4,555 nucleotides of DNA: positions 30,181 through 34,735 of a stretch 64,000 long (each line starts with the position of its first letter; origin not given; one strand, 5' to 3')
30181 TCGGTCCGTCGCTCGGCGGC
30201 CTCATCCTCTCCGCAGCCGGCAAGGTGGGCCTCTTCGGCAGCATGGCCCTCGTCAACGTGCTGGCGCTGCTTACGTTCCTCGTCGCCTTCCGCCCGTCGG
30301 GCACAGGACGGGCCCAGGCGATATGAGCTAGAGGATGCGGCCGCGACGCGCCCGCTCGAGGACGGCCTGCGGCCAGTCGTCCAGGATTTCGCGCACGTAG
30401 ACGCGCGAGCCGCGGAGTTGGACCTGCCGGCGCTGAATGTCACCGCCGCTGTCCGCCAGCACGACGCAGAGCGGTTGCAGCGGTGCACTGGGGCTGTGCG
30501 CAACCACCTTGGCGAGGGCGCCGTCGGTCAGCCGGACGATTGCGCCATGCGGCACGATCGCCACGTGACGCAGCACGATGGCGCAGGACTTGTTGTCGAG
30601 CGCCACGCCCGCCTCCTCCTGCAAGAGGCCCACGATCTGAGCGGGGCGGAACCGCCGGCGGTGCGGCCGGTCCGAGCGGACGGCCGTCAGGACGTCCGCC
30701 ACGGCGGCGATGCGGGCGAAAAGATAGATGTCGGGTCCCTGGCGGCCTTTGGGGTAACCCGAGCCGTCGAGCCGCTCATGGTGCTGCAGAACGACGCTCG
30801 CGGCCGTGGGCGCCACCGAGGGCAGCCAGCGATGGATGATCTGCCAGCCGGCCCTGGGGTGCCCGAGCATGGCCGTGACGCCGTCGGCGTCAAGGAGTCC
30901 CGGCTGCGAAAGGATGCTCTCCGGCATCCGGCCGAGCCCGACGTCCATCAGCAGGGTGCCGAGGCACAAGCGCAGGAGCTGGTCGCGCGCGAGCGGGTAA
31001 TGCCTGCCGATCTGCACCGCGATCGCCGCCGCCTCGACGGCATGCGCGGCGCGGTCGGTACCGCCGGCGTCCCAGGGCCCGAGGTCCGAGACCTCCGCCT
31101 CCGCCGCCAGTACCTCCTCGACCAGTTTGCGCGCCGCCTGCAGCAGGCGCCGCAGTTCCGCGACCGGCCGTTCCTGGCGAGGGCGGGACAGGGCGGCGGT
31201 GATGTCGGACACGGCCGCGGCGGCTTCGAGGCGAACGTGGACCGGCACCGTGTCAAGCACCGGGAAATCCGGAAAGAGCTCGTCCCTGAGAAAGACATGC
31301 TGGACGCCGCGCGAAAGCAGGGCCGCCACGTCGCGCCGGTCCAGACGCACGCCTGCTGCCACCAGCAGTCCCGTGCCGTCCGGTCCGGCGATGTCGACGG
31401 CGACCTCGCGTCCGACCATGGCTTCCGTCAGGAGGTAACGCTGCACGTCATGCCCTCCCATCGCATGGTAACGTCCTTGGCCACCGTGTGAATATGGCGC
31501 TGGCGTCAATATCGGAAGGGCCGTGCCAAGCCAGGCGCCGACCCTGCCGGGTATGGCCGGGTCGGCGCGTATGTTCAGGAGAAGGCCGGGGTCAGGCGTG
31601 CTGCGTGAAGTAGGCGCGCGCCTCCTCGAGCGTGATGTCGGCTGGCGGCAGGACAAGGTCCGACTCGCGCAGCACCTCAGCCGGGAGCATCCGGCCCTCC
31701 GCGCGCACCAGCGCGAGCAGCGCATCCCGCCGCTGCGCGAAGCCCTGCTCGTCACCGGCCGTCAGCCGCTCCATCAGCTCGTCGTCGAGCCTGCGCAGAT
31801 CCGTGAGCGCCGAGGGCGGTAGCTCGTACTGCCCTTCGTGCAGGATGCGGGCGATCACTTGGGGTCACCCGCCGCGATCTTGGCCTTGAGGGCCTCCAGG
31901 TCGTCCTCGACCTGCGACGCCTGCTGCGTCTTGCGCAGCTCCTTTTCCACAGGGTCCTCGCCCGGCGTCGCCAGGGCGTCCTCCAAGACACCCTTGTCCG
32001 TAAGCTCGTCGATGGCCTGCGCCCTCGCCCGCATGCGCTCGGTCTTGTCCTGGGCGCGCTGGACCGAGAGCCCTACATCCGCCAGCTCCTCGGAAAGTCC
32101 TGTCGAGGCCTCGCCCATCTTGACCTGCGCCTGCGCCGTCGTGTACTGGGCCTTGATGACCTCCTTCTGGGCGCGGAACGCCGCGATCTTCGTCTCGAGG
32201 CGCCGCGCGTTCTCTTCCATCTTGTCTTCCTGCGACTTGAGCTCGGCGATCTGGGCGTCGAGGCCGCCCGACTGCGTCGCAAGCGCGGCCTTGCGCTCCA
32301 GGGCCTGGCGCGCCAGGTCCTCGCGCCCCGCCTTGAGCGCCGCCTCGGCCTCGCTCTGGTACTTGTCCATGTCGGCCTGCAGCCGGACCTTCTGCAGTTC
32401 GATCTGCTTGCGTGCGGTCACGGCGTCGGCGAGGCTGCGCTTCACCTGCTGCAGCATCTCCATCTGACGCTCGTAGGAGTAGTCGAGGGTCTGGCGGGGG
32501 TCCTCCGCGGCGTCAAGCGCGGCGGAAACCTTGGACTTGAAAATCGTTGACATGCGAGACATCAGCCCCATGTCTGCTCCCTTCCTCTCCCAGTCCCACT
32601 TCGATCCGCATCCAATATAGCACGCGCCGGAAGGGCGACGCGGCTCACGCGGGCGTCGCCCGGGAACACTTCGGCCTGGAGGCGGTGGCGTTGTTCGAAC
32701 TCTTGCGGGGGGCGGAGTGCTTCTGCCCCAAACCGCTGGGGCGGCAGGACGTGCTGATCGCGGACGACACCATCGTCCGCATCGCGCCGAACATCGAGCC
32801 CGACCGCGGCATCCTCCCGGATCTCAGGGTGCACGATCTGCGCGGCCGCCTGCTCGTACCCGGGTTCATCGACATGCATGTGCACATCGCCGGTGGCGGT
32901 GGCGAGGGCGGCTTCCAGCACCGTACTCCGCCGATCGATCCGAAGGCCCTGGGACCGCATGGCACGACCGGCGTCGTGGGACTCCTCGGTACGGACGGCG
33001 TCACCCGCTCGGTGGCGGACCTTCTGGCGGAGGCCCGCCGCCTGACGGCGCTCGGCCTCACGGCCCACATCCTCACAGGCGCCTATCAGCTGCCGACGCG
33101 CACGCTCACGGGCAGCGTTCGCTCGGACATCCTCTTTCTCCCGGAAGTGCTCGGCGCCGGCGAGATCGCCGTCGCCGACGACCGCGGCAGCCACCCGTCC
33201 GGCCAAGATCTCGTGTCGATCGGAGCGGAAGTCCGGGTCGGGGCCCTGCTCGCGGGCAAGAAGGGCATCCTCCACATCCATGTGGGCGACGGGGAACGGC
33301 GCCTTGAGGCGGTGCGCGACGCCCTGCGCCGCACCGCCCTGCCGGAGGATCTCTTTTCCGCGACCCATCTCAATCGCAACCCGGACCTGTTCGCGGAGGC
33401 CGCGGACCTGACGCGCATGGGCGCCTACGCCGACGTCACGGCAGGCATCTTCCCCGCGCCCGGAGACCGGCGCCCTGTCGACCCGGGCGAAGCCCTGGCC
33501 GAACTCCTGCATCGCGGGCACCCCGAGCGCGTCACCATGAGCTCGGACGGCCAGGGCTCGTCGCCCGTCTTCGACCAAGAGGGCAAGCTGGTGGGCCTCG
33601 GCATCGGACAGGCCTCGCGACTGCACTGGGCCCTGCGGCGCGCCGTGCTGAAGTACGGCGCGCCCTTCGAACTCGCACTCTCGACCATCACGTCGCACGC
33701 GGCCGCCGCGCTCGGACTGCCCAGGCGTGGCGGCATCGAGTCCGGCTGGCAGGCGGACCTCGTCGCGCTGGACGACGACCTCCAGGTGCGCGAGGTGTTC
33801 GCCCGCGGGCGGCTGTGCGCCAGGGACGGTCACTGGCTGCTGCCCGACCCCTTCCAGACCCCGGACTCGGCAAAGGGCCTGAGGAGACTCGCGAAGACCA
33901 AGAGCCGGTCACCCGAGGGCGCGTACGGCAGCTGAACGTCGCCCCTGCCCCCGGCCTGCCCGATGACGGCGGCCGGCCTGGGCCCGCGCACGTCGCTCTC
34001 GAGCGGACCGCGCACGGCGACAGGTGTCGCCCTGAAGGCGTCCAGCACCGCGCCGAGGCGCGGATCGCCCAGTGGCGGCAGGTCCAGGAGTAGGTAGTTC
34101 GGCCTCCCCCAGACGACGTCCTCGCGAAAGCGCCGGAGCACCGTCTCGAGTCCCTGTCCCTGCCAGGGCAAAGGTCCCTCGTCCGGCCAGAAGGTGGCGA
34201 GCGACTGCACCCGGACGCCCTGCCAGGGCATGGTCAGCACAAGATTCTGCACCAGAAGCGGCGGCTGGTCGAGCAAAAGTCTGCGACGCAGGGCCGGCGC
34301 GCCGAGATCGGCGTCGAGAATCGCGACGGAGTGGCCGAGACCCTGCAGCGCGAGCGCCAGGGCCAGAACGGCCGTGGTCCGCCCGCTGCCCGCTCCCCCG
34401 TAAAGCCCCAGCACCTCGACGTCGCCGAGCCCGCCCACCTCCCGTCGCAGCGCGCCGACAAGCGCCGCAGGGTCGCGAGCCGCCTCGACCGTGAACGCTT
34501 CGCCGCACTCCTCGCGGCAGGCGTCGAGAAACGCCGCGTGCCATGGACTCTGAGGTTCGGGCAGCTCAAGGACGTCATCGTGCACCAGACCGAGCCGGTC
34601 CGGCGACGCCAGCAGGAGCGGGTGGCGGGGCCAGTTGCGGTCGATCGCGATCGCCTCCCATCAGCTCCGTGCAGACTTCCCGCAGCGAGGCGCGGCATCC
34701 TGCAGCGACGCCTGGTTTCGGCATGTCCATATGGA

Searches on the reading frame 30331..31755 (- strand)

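Call 51: search_protein_families(library=pfam, proteins=[window:30331-31755:-], max_evalue=0.00001)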
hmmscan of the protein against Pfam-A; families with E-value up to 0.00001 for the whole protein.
window:30331-31755:- (475 aa): 2 families
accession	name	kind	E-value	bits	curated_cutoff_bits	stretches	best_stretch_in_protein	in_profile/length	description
PF13487.12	HD_5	-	1.2e-18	67.8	27.2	1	240-387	19-167/170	HD domain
PF01966.28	HD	-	4.3e-08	33.9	22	1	235-358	1-115/116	HD domain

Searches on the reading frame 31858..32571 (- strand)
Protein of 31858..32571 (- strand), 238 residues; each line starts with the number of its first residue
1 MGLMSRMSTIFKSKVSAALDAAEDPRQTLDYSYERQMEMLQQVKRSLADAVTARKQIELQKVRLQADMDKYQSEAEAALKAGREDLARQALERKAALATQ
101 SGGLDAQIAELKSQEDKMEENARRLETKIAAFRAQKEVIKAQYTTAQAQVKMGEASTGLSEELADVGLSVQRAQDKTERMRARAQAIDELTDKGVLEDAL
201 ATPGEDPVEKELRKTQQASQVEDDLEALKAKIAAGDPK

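Call 70: search_protein_families(library=pfam, proteins=[window:31858-32571:-], max_evalue=0.00001)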
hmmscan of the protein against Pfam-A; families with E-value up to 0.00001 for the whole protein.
window:31858-32571:- (238 aa): 1 family
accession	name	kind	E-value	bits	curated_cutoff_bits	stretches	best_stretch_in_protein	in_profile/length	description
PF04012.17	PspA_IM30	-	5.4e-29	101.8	33.9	1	3-230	2-216/220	PspA/IM30 family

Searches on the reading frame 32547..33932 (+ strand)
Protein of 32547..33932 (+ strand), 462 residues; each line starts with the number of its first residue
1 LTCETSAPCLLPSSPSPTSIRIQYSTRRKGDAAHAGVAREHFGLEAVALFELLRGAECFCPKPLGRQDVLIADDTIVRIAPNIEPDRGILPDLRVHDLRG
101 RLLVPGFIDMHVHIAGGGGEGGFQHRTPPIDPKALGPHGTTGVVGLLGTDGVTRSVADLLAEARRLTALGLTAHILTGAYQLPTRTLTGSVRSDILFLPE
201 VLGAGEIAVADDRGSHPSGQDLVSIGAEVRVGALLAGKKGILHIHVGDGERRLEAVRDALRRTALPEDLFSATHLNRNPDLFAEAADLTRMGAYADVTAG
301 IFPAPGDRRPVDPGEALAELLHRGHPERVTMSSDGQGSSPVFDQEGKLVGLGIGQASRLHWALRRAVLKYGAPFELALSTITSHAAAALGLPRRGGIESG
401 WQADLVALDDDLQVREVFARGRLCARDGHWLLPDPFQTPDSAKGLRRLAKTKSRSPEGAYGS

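Call 70: search_protein_families(library=pfam, proteins=[window:32547-33932:+], max_evalue=0.00001)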
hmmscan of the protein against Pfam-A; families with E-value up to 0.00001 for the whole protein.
window:32547-33932:+ (462 aa): 2 families
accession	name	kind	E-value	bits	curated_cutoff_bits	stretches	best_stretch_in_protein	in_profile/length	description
PF07969.17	Amidohydro_3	-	4.4e-14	53.3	29.7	2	371-414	406-450/472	Amidohydrolase family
PF01979.26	Amidohydro_1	-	1.2e-11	44.9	25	1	103-423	2-344/345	Amidohydrolase family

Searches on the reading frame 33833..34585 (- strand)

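Call 70: search_protein_families(library=pfam, proteins=[window:33833-34585:-], max_evalue=0.00001)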
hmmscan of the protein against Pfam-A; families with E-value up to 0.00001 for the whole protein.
window:33833-34585:- (251 aa): 1 family
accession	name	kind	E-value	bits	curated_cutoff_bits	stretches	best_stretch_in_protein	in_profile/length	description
PF10609.15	ParA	-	2.8e-16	60.1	27.1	1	65-177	13-128/246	NUBPL iron-transfer P-loop NTPase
